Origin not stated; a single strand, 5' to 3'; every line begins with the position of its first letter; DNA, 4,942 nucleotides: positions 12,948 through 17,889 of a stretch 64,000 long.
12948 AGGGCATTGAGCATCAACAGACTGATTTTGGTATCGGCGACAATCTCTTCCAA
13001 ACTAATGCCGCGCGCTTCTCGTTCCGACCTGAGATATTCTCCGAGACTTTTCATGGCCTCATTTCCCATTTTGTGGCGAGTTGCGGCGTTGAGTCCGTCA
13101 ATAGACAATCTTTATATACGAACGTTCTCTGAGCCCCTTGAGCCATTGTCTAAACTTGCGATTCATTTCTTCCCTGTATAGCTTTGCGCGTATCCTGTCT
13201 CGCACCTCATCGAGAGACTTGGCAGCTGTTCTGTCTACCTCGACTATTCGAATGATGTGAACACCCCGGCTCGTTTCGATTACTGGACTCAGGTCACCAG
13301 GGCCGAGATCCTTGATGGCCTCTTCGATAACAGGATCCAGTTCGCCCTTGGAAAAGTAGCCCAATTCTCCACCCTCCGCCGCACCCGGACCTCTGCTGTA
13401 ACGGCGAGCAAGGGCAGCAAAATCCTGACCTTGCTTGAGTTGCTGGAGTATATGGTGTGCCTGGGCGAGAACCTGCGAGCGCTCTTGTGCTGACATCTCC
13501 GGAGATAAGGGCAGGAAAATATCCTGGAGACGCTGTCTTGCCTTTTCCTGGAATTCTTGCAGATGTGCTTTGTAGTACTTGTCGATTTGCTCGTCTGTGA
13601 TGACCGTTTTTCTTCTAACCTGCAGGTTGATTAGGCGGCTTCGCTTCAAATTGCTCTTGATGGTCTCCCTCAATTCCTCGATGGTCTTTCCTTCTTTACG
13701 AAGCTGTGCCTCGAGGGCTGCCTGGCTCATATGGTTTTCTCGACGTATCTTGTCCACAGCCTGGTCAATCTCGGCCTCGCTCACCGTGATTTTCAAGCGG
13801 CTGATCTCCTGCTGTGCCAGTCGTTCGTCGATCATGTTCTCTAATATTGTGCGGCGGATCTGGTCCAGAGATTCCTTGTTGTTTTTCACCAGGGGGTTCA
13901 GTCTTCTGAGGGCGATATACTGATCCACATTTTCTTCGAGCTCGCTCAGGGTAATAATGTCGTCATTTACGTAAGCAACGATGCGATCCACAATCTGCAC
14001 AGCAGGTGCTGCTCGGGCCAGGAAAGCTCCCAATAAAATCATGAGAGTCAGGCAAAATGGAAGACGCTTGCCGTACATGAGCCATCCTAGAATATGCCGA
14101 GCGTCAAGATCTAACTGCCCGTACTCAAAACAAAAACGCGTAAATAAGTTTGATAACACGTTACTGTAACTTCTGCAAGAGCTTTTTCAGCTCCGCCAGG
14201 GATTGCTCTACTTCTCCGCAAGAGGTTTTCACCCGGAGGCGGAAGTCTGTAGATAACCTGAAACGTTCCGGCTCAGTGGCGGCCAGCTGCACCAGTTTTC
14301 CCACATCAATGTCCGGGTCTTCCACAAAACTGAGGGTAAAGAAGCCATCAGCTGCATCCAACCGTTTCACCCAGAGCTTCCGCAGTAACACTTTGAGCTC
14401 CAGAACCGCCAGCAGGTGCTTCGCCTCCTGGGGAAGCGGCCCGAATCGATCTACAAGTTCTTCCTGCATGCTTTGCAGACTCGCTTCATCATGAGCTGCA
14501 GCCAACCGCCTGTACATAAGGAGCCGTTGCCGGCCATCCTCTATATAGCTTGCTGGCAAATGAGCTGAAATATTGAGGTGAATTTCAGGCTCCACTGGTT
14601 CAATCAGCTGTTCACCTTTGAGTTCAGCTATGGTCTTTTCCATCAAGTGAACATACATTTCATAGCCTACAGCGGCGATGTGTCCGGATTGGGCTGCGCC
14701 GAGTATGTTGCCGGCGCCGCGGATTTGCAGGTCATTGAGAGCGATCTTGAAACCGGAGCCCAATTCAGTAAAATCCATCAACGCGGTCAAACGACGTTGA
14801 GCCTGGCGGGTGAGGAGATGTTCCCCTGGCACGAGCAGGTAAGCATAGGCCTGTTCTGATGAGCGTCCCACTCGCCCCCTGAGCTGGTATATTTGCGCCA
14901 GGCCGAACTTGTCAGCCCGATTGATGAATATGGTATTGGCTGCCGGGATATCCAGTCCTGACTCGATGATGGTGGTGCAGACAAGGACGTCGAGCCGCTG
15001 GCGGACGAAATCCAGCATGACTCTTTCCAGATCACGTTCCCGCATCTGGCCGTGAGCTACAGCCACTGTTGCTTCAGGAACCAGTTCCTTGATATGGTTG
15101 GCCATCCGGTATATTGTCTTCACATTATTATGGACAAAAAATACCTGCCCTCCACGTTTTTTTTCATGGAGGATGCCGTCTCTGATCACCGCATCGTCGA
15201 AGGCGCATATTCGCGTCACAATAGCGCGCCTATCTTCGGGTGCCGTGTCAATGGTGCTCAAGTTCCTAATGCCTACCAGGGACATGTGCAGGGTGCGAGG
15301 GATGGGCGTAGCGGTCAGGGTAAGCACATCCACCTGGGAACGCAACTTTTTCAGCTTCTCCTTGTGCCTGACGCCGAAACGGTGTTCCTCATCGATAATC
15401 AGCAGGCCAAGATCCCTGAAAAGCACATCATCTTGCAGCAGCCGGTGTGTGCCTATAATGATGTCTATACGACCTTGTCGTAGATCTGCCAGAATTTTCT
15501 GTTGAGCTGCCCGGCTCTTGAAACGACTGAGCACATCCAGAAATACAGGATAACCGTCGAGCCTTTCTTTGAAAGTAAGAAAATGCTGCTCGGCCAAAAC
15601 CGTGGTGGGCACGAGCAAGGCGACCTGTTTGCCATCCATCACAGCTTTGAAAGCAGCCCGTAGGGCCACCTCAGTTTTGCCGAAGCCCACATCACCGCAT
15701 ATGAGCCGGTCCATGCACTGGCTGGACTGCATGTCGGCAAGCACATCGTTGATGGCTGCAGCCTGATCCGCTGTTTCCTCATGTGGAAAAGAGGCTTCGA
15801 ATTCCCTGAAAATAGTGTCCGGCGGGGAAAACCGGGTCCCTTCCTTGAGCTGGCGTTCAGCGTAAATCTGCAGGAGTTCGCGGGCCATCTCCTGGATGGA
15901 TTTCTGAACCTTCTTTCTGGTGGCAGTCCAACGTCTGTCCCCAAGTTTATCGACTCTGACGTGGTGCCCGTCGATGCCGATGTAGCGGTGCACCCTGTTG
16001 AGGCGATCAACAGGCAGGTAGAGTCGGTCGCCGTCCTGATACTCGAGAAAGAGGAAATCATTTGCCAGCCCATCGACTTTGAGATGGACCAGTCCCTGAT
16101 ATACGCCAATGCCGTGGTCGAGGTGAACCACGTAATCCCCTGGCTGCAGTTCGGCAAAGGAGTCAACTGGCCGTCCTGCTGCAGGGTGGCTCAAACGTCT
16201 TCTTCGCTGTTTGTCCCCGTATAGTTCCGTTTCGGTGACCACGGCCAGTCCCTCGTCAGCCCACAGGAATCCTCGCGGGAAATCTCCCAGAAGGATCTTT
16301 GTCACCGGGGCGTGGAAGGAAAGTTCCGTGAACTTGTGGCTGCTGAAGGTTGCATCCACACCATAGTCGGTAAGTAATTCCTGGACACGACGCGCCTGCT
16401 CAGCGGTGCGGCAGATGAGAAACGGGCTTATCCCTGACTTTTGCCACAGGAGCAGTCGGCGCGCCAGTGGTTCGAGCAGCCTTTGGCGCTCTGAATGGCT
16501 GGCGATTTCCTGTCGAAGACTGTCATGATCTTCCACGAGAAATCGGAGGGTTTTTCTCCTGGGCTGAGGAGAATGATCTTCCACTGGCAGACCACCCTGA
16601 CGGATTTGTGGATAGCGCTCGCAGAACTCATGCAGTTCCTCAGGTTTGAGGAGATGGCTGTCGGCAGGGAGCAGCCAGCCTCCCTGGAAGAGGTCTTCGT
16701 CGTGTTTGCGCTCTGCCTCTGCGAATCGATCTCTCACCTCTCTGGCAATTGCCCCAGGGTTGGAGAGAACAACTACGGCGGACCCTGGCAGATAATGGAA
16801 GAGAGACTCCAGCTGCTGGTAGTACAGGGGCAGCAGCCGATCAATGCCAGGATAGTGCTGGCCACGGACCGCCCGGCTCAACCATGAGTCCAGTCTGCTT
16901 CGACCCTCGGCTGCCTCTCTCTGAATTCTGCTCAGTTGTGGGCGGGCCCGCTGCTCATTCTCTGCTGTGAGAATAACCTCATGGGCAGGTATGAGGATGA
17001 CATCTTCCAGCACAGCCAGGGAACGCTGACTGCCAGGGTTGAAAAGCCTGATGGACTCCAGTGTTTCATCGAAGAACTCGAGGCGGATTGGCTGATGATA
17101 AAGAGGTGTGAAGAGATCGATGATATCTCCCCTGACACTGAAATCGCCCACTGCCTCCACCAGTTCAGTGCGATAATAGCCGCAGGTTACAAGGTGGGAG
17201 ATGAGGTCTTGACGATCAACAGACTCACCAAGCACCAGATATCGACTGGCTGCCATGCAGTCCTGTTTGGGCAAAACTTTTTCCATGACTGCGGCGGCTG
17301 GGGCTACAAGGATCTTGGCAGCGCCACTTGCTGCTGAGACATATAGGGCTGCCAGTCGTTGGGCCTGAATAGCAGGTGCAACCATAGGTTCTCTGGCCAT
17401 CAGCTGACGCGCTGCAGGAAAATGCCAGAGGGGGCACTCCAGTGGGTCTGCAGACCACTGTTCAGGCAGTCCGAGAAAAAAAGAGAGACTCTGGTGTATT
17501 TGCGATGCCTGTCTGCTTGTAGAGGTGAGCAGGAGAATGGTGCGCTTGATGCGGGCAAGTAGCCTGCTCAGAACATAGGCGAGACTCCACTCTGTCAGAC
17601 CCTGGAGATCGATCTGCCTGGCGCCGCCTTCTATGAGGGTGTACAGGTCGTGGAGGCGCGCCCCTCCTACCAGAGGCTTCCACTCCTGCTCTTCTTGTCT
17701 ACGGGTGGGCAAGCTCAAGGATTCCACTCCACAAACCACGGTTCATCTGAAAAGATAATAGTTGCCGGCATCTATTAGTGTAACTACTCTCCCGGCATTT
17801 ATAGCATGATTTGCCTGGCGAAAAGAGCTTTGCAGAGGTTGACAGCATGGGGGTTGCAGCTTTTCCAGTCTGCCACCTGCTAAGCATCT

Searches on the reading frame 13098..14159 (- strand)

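Call 78: search_protein_families(library=pfam, proteins=[window:13098-14159:-], max_evalue=1e-8)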
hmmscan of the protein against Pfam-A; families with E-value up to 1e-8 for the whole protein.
window:13098-14159:- (353 aa): 6 families
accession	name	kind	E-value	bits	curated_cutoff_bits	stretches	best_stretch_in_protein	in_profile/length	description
PF00639.27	Rotamase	-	1.5e-21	77.6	21.7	1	214-305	2-95/97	PPIC-type PPIASE domain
PF13616.12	Rotamase_3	-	3e-20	73.3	22.5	1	204-307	11-114/116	PPIC-type PPIASE domain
PF13145.12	Rotamase_2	-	7.6e-17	62.7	27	1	187-321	1-121/121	PPIC-type PPIASE domain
PF09312.16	SurA_N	-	3.6e-16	59.8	30.8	1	57-175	1-116/118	SurA N-terminal domain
PF13624.11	SurA_N_3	-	9.8e-16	58.4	27.2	1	59-176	40-161/162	SurA-like N-terminal domain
PF13623.11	SurA_N_2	-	2.7e-12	47.2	28.5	1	57-142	39-122/145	SurA-like N-terminal domain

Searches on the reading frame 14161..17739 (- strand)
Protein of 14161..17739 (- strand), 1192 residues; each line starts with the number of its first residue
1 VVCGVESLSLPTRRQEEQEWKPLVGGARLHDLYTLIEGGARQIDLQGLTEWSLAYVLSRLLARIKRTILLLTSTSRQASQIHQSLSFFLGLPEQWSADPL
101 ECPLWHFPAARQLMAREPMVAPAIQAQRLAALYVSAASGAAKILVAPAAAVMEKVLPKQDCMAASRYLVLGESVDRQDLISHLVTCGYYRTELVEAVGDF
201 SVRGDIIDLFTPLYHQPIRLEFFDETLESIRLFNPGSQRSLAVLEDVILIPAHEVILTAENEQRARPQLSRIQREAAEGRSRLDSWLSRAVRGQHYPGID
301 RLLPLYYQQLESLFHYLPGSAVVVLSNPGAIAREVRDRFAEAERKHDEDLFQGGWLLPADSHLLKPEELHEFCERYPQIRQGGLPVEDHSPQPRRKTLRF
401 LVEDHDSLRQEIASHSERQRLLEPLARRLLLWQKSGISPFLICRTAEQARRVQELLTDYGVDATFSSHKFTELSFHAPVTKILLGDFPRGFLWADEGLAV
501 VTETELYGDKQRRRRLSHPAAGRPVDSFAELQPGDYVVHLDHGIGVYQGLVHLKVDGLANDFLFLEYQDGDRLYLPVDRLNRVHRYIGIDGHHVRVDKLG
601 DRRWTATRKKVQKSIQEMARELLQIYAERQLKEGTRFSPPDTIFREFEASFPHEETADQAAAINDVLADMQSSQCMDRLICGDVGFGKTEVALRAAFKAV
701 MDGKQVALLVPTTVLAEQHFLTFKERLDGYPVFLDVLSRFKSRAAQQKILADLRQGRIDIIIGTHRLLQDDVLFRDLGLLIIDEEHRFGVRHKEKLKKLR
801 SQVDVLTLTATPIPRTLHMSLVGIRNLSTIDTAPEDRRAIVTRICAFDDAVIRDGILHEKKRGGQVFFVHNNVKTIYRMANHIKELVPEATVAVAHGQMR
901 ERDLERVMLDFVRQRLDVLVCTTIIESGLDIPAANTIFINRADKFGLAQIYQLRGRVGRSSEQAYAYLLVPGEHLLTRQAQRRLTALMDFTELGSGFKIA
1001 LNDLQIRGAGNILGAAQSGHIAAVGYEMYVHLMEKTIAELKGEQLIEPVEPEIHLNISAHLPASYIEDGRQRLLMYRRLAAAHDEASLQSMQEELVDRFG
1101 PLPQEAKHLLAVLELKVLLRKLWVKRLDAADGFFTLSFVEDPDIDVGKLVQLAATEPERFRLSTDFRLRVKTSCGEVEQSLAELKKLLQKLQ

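Call 78: search_protein_families(library=pfam, proteins=[window:14161-17739:-], max_evalue=1e-8)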
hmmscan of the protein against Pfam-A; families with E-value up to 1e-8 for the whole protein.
window:14161-17739:- (1192 aa): 6 families
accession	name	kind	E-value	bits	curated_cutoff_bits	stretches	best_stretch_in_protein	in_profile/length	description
PF03461.20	TRCF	-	1.1e-26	93.5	25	1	1055-1148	1-94/95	TRCF domain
PF00270.35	DEAD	-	4e-26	92.2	26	1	656-817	1-164/167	DEAD/DEAH box helicase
PF17757.6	UvrB_inter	-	1.3e-22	80.1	22.9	1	168-254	3-90/91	UvrB interaction domain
PF02559.22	CarD_TRCF_RID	-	3.7e-20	72.2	23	1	531-587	1-57/57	CarD-like/TRCF RID domain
PF00271.37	Helicase_C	-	1.4e-19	70.8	23.5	1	857-960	10-109/110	Helicase conserved C-terminal domain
PF04851.21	ResIII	-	3e-11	44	22.5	1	657-812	6-162/164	Type III restriction enzyme, res subunit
